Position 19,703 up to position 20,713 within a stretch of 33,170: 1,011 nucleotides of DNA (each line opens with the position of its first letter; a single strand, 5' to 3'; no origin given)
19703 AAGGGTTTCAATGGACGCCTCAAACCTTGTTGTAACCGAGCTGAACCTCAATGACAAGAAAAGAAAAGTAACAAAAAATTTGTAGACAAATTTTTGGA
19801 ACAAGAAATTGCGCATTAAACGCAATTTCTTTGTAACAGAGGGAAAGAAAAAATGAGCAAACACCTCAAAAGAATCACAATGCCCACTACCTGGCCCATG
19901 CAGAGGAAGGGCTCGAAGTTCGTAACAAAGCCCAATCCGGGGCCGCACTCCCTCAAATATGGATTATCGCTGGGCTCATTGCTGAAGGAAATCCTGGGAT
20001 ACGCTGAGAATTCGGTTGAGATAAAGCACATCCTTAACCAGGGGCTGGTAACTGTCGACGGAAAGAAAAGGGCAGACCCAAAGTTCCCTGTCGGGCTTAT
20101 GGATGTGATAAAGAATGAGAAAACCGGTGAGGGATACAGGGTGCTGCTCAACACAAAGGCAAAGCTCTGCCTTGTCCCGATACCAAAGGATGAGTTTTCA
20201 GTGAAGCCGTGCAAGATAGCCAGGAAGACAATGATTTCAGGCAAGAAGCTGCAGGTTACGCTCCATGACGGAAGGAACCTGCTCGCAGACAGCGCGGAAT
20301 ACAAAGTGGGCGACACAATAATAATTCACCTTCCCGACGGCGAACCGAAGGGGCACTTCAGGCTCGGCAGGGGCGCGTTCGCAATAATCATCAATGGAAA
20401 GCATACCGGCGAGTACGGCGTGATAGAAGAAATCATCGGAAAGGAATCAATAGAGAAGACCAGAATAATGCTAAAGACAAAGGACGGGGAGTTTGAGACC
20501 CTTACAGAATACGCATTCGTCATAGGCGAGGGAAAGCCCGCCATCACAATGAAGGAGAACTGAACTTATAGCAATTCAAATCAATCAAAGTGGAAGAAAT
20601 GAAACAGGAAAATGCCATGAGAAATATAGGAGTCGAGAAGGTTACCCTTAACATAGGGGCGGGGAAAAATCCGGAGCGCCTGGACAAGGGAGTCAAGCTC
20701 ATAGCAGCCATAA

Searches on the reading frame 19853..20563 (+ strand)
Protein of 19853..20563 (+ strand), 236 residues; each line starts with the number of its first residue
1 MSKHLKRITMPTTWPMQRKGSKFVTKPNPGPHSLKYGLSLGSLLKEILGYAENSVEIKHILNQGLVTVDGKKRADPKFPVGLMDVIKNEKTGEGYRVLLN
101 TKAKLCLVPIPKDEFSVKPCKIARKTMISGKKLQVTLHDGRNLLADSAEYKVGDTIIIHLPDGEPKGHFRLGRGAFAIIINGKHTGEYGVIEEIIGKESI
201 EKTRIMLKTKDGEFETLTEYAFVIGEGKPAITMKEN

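Call 12: search_protein_families(library=pfam, proteins=[window:19853-20563:+])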
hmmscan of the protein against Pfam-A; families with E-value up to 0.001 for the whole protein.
window:19853-20563:+ (236 aa): 4 families
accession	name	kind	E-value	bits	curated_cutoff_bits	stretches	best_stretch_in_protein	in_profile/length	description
PF00900.26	Ribosomal_S4e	-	9.6e-26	89.8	25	1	91-164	1-74/75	Ribosomal family S4e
PF08071.17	RS4NT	-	2.7e-12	46.9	27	1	2-34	4-36/37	RS4NT (NUC023) domain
PF01479.30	S4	-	7.3e-07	29.3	22.8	1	48-86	10-48/48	S4 domain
PF00467.35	KOW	-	0.00052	20.2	22.3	0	174-198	2-26/32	KOW motif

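Call 21: find_encoding_contigs(protein=window:19853-20563:+, flank=10000, max_places=10)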
Protein window:19853-20563:+ (236 aa): 9 contigs read that carry it; 9 places shown.
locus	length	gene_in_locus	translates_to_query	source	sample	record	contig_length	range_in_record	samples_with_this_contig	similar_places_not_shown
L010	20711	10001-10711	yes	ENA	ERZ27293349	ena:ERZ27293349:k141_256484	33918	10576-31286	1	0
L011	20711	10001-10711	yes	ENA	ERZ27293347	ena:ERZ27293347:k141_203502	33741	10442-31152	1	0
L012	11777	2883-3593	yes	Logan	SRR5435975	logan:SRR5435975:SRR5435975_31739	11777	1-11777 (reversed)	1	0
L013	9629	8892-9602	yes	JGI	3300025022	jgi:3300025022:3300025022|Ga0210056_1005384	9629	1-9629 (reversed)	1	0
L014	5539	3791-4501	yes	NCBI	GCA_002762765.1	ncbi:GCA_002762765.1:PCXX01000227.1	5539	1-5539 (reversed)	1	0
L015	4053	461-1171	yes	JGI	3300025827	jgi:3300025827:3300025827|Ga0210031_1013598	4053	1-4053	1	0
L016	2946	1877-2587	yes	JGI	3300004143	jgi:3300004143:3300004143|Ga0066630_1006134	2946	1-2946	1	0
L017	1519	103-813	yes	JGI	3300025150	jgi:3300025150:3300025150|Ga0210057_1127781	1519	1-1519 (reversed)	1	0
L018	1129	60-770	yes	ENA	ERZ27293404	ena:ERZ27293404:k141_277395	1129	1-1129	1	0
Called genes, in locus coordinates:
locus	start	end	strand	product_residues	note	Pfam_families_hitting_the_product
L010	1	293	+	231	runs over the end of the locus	-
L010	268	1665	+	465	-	PF03901:Glyco_transf_22 (weak), PF13231:PMT_2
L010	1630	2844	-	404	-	PF02926:THUMP (weak), PF01170:UPF0020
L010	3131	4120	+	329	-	PF00297:Ribosomal_L3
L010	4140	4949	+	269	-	PF00573:Ribosomal_L4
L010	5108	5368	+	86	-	PF00276:Ribosomal_L23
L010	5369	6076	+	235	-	PF03947:Ribosomal_L2_C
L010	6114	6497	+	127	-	PF00203:Ribosomal_S19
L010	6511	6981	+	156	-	PF00237:Ribosomal_L22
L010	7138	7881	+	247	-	PF07650:KH_2, PF00189:Ribosomal_S3_C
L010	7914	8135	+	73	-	PF00831:Ribosomal_L29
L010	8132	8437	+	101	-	PF01253:SUI1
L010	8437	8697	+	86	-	PF01868:RNase_P-MRP_p29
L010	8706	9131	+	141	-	PF00366:Ribosomal_S17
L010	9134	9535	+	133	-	PF00238:Ribosomal_L14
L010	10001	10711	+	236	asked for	PF08071:RS4NT, PF01479:S4 (weak), PF00900:Ribosomal_S4e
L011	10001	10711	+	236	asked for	PF08071:RS4NT, PF01479:S4 (weak), PF00900:Ribosomal_S4e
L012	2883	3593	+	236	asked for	PF08071:RS4NT, PF01479:S4 (weak), PF00900:Ribosomal_S4e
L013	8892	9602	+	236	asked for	PF08071:RS4NT, PF01479:S4 (weak), PF00900:Ribosomal_S4e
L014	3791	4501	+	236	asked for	PF08071:RS4NT, PF01479:S4 (weak), PF00900:Ribosomal_S4e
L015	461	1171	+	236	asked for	PF08071:RS4NT, PF01479:S4 (weak), PF00900:Ribosomal_S4e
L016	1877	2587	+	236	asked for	PF08071:RS4NT, PF01479:S4 (weak), PF00900:Ribosomal_S4e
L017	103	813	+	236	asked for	PF08071:RS4NT, PF01479:S4 (weak), PF00900:Ribosomal_S4e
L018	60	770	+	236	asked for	PF08071:RS4NT, PF01479:S4 (weak), PF00900:Ribosomal_S4e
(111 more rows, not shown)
